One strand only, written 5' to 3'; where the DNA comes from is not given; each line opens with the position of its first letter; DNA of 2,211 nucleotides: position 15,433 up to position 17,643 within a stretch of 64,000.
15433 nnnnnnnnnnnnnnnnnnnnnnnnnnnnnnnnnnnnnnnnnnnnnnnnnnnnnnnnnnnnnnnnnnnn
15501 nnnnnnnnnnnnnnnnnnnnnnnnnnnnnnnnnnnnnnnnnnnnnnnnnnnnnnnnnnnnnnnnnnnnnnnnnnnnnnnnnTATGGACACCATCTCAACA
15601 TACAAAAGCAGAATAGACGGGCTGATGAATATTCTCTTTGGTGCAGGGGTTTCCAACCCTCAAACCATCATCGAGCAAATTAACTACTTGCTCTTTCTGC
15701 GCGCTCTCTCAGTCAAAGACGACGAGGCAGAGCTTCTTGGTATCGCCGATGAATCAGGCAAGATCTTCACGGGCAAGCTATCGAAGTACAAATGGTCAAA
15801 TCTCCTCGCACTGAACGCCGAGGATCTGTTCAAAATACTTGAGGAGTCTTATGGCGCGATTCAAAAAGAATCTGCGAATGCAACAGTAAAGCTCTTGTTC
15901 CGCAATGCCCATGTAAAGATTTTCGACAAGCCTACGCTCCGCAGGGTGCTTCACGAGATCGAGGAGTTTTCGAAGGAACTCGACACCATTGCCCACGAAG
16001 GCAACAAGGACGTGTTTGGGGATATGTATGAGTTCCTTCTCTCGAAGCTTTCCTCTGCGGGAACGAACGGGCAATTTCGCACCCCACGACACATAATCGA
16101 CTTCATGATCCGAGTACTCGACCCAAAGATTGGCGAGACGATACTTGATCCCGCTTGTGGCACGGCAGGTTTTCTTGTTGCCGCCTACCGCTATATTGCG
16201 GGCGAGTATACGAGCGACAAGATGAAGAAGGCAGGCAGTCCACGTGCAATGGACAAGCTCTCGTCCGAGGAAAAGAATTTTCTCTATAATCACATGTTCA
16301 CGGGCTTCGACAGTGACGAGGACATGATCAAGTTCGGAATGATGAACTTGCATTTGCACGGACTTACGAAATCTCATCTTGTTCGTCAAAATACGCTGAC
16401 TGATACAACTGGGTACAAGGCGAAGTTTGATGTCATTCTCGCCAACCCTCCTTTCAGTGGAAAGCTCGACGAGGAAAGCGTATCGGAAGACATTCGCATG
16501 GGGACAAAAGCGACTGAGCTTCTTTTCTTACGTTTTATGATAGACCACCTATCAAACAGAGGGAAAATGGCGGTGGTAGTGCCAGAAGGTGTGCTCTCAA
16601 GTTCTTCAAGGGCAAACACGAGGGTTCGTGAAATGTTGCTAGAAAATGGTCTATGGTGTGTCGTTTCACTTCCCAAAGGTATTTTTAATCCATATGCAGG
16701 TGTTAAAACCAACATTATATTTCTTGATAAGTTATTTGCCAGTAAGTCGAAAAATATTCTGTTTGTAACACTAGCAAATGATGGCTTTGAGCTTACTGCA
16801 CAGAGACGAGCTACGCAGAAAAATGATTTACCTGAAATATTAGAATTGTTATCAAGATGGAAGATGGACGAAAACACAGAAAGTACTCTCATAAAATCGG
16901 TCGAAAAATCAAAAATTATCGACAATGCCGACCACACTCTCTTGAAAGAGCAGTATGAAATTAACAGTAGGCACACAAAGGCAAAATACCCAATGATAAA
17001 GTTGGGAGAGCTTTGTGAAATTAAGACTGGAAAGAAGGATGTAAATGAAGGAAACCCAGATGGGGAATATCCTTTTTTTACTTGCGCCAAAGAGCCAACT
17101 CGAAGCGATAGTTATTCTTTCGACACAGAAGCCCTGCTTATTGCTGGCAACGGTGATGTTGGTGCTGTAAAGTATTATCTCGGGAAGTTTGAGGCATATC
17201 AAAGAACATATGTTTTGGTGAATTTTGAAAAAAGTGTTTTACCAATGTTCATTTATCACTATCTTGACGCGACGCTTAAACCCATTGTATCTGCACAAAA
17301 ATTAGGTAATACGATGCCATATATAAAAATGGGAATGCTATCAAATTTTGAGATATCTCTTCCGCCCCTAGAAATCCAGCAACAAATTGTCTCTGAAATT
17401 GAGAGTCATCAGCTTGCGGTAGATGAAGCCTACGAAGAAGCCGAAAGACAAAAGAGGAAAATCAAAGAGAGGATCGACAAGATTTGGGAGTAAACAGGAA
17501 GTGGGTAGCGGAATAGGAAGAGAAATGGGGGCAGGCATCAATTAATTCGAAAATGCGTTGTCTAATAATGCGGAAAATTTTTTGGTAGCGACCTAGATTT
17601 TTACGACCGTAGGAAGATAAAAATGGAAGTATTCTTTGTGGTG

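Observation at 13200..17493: HsdR-like nuclease/helicase followed by an HsdM with a fused single TRD, 1 nt apart in different frames: a split or frameshifted Type ISP-like enzyme?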

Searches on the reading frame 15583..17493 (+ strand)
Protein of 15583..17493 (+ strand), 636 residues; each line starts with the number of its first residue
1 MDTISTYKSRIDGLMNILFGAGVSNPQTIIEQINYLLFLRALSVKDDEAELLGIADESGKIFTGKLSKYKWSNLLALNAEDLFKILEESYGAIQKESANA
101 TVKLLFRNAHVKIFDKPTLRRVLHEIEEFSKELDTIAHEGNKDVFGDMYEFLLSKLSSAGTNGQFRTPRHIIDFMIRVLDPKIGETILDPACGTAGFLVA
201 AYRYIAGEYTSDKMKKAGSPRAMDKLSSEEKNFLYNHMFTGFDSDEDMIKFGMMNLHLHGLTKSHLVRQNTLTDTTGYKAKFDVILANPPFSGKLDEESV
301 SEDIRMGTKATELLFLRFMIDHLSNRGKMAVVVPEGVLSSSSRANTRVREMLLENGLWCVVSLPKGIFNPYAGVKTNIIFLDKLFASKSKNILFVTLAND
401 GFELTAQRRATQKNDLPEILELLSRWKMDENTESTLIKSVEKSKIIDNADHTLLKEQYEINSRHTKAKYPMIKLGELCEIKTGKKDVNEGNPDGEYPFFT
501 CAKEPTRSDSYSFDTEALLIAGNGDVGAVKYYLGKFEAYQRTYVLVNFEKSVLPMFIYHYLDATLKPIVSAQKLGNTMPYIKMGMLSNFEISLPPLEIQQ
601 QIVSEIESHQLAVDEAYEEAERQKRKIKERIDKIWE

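Call 5: search_protein_families(library=pfam, proteins=[window:15583-17493:+], max_evalue=0.01)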
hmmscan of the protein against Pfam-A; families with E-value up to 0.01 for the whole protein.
window:15583-17493:+ (636 aa): 8 families
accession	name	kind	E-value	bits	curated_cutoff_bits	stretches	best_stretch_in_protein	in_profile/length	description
PF02384.22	N6_Mtase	-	2.2e-56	191.9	20.4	1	141-458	2-302/311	N-6 DNA Methylase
PF01420.25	Methylase_S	-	1.5e-20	74.6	22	1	471-608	6-151/168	Type I restriction modification DNA specificity domain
PF01170.24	UPF0020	-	1.2e-10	41.8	22.3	1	175-302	20-142/197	RMKL-like, methyltransferase domain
PF12161.14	HsdM_N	-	2.4e-06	28.7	24.5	1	8-108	2-110/135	HsdM N-terminal domain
PF07669.17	Eco57I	-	4.4e-06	27.3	25.3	1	252-355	69-156/171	Eco57I restriction-modification methylase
PF05175.20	MTS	-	4.5e-05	23.6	23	1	238-303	57-121/170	Methyltransferase small domain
PF13847.12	Methyltransf_31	-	0.00043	20.4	27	1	184-293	4-86/145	Methyltransferase domain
PF20473.4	MmeI_Mtase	-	0.0023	17.6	27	0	186-205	22-41/259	MmeI, DNA-methyltransferase domain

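Call 6: search_protein_families(library=ncbifam, proteins=[window:15583-17493:+], max_evalue=0.01)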
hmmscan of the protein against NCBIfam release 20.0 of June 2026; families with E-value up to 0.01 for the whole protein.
window:15583-17493:+ (636 aa): 9 families
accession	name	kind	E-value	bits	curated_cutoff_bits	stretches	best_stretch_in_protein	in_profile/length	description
NF047738.1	antiphage_MADS2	equivalog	5.5e-32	110.9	720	1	141-384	290-567/654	methylation-associated defense system DNA methyltransferase MAD2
TIGR00497.1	hsdM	equivalog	1.8e-18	66.5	242.75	1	101-467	131-493/515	type I restriction-modification system subunit M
NF008748.0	PRK11783.1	equivalog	0.00062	18.1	466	1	185-300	194-324/704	bifunctional 23S rRNA (guanine(2069)-N(7))-methyltransferase RlmK/23S rRNA (guanine(2445)-N(2))-methyltransferase RlmL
TIGR03534.1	RF_mod_PrmC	equivalog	0.00071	19.1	199.1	1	236-305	112-180/253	peptide chain release factor N(5)-glutamine methyltransferase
NF040721.1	Trm14_Arch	equivalog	0.00078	18.7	280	1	173-306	181-314/370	tRNA (guanine(6)-N2)-methyltransferase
NF047740.1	antiphage_MADS5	equivalog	0.001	18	400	1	507-631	95-223/461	methylation-associated defense system restriction endonuclease subunit S MAD5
NF011529.0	PRK14968.1-3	equivalog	0.0012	18.3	162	1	237-333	57-156/198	putative methyltransferase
NF033452.1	BREX_1_MTaseX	exception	0.0063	14.4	500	0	279-391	505-624/1210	BREX-1 system adenine-specific DNA-methyltransferase PglX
NF007278.0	PRK09737.1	equivalog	0.0092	14.8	662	0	538-607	312-383/461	type I restriction-modification system specificity subunit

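Call 7: search_protein_families(library=padloc, proteins=[window:15583-17493:+], max_evalue=0.01)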
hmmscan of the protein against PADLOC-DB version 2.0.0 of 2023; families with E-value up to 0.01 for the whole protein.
window:15583-17493:+ (636 aa): 118 families (the best 25 are shown)
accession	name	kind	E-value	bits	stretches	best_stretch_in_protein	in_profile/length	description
PDLC03021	MTase_I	-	3e-111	370.7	1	6-470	6-464/491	Type I methyltransferase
PDLC03026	MTase_I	-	1.5e-65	220.3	1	10-391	9-366/487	Type I methyltransferase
PDLC03025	MTase_I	-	1.2e-55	187.3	1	23-393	20-379/569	Type I methyltransferase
PDLC04134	mad2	-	3.5e-46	156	1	6-428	140-489/492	mads_2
PDLC03036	MTase_I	-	2.8e-36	123.1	1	111-394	165-440/635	Type I methyltransferase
PDLC03034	MTase_I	-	6.3e-30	102.1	2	139-253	303-415/672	Type I methyltransferase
PDLC03018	MTase_I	-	3.2e-29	99.9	3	106-208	258-352/749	Type I methyltransferase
PDLC03031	MTase_I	-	1.6e-26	90.8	1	70-384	89-404/834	Type I methyltransferase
PDLC03138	Specificity_I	-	1.2e-25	88.5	1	461-632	99-266/485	Type I specificity subunit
PDLC03318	MTase_II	-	2.3e-24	83.8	2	141-282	323-469/723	Type II methyltransferase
PDLC03218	MTase_II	-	4.7e-24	82.9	1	158-421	261-521/532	Type II methyltransferase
PDLC03240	MTase_II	-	5.7e-24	82.8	2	231-454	225-461/511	Type II methyltransferase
PDLC03059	Specificity_I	-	1.3e-23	81.6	1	469-628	233-393/412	Type I specificity subunit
PDLC03022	MTase_I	-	2.1e-23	80.6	1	130-448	152-464/857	Type I methyltransferase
PDLC03027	MTase_I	-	4.1e-23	79.8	2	241-446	212-425/810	Type I methyltransferase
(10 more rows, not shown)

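Call 13: search_solved_structures(query=window:15583-17493:+, max_evalue=0.001)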
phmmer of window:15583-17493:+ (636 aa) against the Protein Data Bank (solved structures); distinct sequences matched with E-value up to 0.001: 15.
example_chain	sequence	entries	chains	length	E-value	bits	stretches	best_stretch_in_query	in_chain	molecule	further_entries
2okc_A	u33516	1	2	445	5.2e-39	137.4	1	10-396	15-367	Type I restriction enzyme StySJI M protein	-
5ybb_A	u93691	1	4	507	6.8e-39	137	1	29-391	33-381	Type I restriction-modification system methyltransferase subunit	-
3ufb_A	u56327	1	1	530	5.1e-34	120.9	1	145-447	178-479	Type I restriction-modification system methyltransferase subunit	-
7eew_A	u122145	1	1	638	3.3e-28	101.7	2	239-432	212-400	Type I restriction-modification system methyltransferase subunit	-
2y7c_B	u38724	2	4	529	5.2e-28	101.1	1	67-383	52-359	TYPE I RESTRICTION ENZYME ECOKI M PROTEIN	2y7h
2ar0_A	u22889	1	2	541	5.2e-28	101.1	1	67-383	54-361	Type I restriction enzyme EcoKI M protein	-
7vru_A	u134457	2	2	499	2.5e-23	85.6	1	70-383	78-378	Site-specific DNA-methyltransferase (adenine-specific)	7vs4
3khk_A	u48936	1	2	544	2.8e-14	55.7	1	141-433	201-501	Type I restriction-modification system methylation subunit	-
3lkd_A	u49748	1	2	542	4e-13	51.9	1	246-398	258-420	Type I restriction-modification system methyltransferase subunit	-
7bst_D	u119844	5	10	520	7e-13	51.1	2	232-448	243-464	Type I restriction enzyme EcoR124II M protein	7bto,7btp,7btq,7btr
8w0p_A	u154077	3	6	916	9.4e-13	50.7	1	279-384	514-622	RM.BsaXI | site-specific DNA-methyltransferase (adenine-specific)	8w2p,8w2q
7vru_B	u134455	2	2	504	2.9e-12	49.1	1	141-413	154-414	Site-specific DNA-methyltransferase (adenine-specific)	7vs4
1yf2_A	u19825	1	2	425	9.6e-08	34.2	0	555-628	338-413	Type I restriction-modification enzyme, S subunit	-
5ybb_D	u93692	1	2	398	6e-06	28.2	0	557-631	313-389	Restriction endonuclease S subunits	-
3okg_A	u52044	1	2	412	6.7e-06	28.1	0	557-631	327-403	Restriction endonuclease S subunits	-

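Call 14: find_homologous_proteins(query=window:15583-17493:+, max_evalue=1e-10)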
Query window:15583-17493:+ (636 aa): 8000 proteins with E <= 1e-10 among 8000 candidates; the best 120 are listed.
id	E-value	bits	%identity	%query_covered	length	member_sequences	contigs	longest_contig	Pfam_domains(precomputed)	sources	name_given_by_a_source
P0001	0.0e+0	1427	100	100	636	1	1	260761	PF02384.23,PF07669.18,PF01170.25,PF01420.26,PF12161.15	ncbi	-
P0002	0.0e+0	1097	75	100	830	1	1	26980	PF02384.23,PF07669.18,PF01170.25,PF01420.26,PF12161.15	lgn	-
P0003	0.0e+0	1072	75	100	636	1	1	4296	PF02384.23,PF07669.18,PF01170.25,PF01420.26,PF12161.15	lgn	-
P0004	1.2e-266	904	65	100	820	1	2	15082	PF02384.23,PF07669.18,PF01170.25,PF01420.26,PF12161.15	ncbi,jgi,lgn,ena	-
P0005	1.0e-259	881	60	100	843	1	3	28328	PF02384.23,PF07669.18,PF01170.25,PF01420.26,PF12161.15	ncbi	-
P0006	3.0e-258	876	60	100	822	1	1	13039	PF02384.23,PF07669.18,PF01170.25,PF01420.26,PF12161.15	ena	-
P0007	1.4e-257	874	65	98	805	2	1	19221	PF02384.23,PF07669.18,PF01170.25,PF01420.26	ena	-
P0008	2.4e-257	873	62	100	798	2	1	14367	PF02384.23,PF07669.18,PF01170.25,PF01420.26,PF12161.15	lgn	-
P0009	5.7e-255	866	61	99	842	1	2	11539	PF02384.23,PF07669.18,PF01170.25,PF01420.26,PF12161.15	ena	-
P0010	2.9e-254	863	62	100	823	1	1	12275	PF02384.23,PF07669.18,PF01170.25,PF01420.26,PF12161.15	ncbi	-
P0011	5.5e-254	862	60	100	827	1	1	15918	PF02384.23,PF07669.18,PF01170.25,PF01420.26,PF12161.15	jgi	-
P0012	9.0e-254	862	61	99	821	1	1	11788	PF02384.23,PF07669.18,PF01170.25,PF01420.26,PF12161.15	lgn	-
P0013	1.1e-253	861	60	100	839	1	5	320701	PF02384.23,PF07669.18,PF01170.25,PF01420.26,PF12161.15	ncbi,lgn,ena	-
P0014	1.2e-252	858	60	100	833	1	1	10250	PF02384.23,PF07669.18,PF01170.25,PF01420.26,PF12161.15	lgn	-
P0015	3.0e-252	857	62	100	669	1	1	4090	PF02384.23,PF07669.18,PF01170.25,PF01420.26,PF12161.15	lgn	-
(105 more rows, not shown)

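Call 15: find_encoding_contigs(protein=P0001, flank=6000, max_places=3)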
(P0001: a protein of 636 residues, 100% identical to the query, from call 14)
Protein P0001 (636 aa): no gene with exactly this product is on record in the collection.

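Call 16: find_encoding_contigs(protein=P0002, flank=6000, max_places=3)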
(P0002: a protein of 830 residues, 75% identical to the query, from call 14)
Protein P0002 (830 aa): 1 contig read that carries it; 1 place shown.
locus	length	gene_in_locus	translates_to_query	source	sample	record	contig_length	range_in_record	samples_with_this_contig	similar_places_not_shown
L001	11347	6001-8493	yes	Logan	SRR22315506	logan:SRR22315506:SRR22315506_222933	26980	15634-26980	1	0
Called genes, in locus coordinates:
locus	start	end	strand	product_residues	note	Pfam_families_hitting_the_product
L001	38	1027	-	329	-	PF02661:Fic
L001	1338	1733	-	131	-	-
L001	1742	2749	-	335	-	PF00753:Lactamase_B (faint)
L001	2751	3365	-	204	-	-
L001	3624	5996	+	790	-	PF04313:HSDR_N (faint), PF00270:DEAD, PF04851:ResIII, PF18766:SWI2_SNF2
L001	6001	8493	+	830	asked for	PF12161:HsdM_N (weak), PF02384:N6_Mtase, PF01170:UPF0020, PF07669:Eco57I (weak), PF01420:Methylase_S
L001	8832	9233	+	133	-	-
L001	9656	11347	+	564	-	?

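Call 17: find_encoding_contigs(protein=P0003, flank=6000, max_places=3)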
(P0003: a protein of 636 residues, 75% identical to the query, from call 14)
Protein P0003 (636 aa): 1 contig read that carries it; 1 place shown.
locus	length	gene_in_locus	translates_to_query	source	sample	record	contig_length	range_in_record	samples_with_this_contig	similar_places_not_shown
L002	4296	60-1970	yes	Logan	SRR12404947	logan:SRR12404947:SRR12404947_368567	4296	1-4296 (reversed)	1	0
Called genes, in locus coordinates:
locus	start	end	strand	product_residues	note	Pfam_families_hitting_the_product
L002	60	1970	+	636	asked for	PF12161:HsdM_N (weak), PF02384:N6_Mtase, PF01170:UPF0020, PF07669:Eco57I (weak), PF01420:Methylase_S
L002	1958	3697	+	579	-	PF04326:SLFN_AlbA_2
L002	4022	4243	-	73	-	PF14373:Imm_superinfect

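Call 21: find_related_loci(query=A1, collection=genome_contigs, flank=5000)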
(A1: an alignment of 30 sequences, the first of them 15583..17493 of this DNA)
Query A1 (636 aa) in genome_contigs; peptide patterns used: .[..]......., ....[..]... (x = any residue, [..] = any of these).
600 stretches matched a pattern (row limit reached: there are more); 597 encode a relative of the query (tblastn E <= 1e-3); the best 80 are kept; 80 distinct loci.
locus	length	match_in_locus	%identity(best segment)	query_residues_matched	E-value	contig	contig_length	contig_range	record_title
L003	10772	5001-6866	45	10-614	3e-175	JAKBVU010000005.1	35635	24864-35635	MAG: bacterium isolate TL1-2.bin20 NODE_1068_length_35635_cov_15.8251, whole genome shotgun sequence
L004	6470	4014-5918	38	8-636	5e-127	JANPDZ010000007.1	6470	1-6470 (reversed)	MAG: Acidobacteriota bacterium isolate VAR_78_metabat_320 VAR_78_k141_3486212, whole genome shotgun sequence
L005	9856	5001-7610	35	8-635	2e-110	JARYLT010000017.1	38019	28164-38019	MAG: Spirochaetota bacterium isolate A05DMB-I-13 NODE_17_length_38019_cov_4.314954, whole genome shotgun sequence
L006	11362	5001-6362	41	5-459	6e-110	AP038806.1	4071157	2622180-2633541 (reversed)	MAG: Nitrospira sp. NFB02 DNA, complete genome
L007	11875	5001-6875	36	5-603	9e-109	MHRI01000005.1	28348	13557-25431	MAG: Candidatus Taylorbacteria bacterium RIFCSPHIGHO2_01_FULL_51_15 rifcsphigho2_01_scaffold_11998, whole genome shotgun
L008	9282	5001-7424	35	8-636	2e-107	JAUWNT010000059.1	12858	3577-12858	MAG: Candidatus Aminicenantes bacterium isolate CSMAG_2431 CSMAG_2431_k141_34965_length_12858_cov_74.6194, whole genome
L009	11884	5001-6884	34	8-614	2e-107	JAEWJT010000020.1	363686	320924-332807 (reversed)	MAG: Bacillota bacterium isolate OH_PBrB_159 k127_490005, whole genome shotgun sequence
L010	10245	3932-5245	43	5-444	3e-107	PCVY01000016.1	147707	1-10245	MAG: Candidatus Omnitrophica bacterium CG11_big_fil_rev_8_21_14_0_20_45_26 CG11_8_21_14_0.20_scaffold_35_c, whole genome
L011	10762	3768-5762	33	8-635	4e-107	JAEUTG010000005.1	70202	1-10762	MAG: Bacteroidales bacterium isolate new MAG-323 k141_4439118, whole genome shotgun sequence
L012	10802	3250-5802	33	5-636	2e-107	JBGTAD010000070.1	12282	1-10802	MAG: Candidatus Absconditabacterales bacterium isolate JTS-AC65 k141_3021988, whole genome shotgun sequence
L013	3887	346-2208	34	8-636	2e-108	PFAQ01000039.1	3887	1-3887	MAG: Candidatus Falkowbacteria bacterium CG10_big_fil_rev_8_21_14_0_10_39_9 CG10_8_21_14_0.10_scaffold_28016_c, whole ge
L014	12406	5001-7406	36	8-635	1e-106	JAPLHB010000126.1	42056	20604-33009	MAG: Chloroflexota bacterium isolate LacPavin_0920_WC70_MAG_64_18 LacPavin_0920_WC70_scaffold_1620677, whole genome shot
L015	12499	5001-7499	36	8-635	3e-106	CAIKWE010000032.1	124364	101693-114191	MAG: uncultured Verrucomicrobia bacterium isolate Kiruna_bin-04469 genome assembly, contig: bin-04469:32/60, whole genom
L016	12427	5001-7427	34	5-635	7e-106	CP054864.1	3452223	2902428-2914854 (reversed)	MAG: Dechloromonas sp. isolate SSB2 chromosome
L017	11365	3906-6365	34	8-635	5e-106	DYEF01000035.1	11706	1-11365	MAG TPA_asm: Bdellovibrio sp. isolate Tomsk_43_40 Tomsk_k141_30771, whole genome shotgun sequence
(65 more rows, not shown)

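Call 38: search_solved_structures(query=A1, max_evalue=1)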
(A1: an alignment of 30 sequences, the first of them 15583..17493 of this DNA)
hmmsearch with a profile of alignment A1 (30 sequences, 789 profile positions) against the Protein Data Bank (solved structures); distinct sequences matched with E-value up to 1: 32.
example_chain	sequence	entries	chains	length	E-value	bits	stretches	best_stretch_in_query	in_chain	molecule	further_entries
5ybb_A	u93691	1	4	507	3.3e-57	197.8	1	30-383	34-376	Type I restriction-modification system methyltransferase subunit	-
2okc_A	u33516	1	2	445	2.6e-53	184.9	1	8-397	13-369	Type I restriction enzyme StySJI M protein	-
3ufb_A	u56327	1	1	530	6.5e-53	183.6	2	252-443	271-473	Type I restriction-modification system methyltransferase subunit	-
7eew_A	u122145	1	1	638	6.2e-46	160.5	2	250-617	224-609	Type I restriction-modification system methyltransferase subunit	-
2y7c_B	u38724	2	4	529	8.2e-42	146.9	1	29-384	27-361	TYPE I RESTRICTION ENZYME ECOKI M PROTEIN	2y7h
2ar0_A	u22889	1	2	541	8.5e-42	146.8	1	29-384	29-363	Type I restriction enzyme EcoKI M protein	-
1yf2_A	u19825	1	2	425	2e-34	122.4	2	461-629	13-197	Type I restriction-modification enzyme, S subunit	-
7vru_A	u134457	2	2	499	6.9e-33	117.3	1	134-465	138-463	Site-specific DNA-methyltransferase (adenine-specific)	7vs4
3khk_A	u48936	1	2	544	4.3e-25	91.6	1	141-467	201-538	Type I restriction-modification system methylation subunit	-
5ybb_D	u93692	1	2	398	6.8e-23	84.3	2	467-632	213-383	Restriction endonuclease S subunits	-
3okg_A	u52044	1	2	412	7.1e-23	84.2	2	467-632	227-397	Restriction endonuclease S subunits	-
7vru_B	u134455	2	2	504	1.7e-22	82.9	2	250-464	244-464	Site-specific DNA-methyltransferase (adenine-specific)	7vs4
3lkd_A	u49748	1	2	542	7.4e-22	80.9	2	249-473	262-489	Type I restriction-modification system methyltransferase subunit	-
7bst_D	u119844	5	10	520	4.6e-21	78.2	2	231-476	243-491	Type I restriction enzyme EcoR124II M protein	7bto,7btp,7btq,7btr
8w0p_A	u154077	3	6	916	7.3e-19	71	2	270-553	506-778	RM.BsaXI | site-specific DNA-methyltransferase (adenine-specific)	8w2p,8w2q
2y7c_A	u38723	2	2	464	7e-15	57.8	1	468-773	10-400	TYPE-1 RESTRICTION ENZYME ECOKI SPECIFICITY PROTEIN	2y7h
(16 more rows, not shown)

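Call 48: predict_structure(alignment_id=A1)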
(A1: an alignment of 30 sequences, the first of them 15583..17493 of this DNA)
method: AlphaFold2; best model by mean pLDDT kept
length: 636 residues; sequences in the alignment: 30
mean_pLDDT: 80.8   pTM: 0.66
mean pLDDT of the five models: 80.8, 79.2, 75.4, 74.5, 72.9
residues with pLDDT >= 90: 179; 70-90: 353; 50-70: 67; < 50: 37
segments of 3 or more residues with pLDDT < 50: 162-164, 274-276, 292-309, 461-466
pLDDT, mean of each block of 10 residues (from residue 1): 72 88 81 86 81 61 88 92 93 85 81 90 91 78 76 70 59 88 91 84 90 78 84 87 79 82 78 60 85 46 45 80 93 79 83 92 63 70 90 88 66 86 87 83 86 78 56 92 79 81 72 92 82 90 91 93 83 59 85 91 90 89 92 84
secondary structure, 60 per line:
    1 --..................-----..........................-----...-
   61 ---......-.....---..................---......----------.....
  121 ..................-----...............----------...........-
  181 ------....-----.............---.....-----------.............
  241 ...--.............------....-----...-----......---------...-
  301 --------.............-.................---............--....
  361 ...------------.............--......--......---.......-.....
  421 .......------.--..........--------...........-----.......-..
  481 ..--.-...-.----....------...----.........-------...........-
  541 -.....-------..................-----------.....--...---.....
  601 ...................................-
elements in order: H3-20 H26-51 H64-69 H71-75 H79-96 H100-105 H116-138 H144-158 H169-179 E187-190 H196-208 H212-216 H228-238 E239-243 H246-258 E265-268 E282-287 H309-321 E323-334 H335-339 H343-354 E357-363 E376-382 H383-388 E391-396 E399-404 E408-414 H416-427 E437-441 H442-446 H455-465 E471-473 H474-477 E479-482 E496-499 E506-508 E513-521 E529-539 E542-546 H554-571 H583-587 E590-592 H596-635
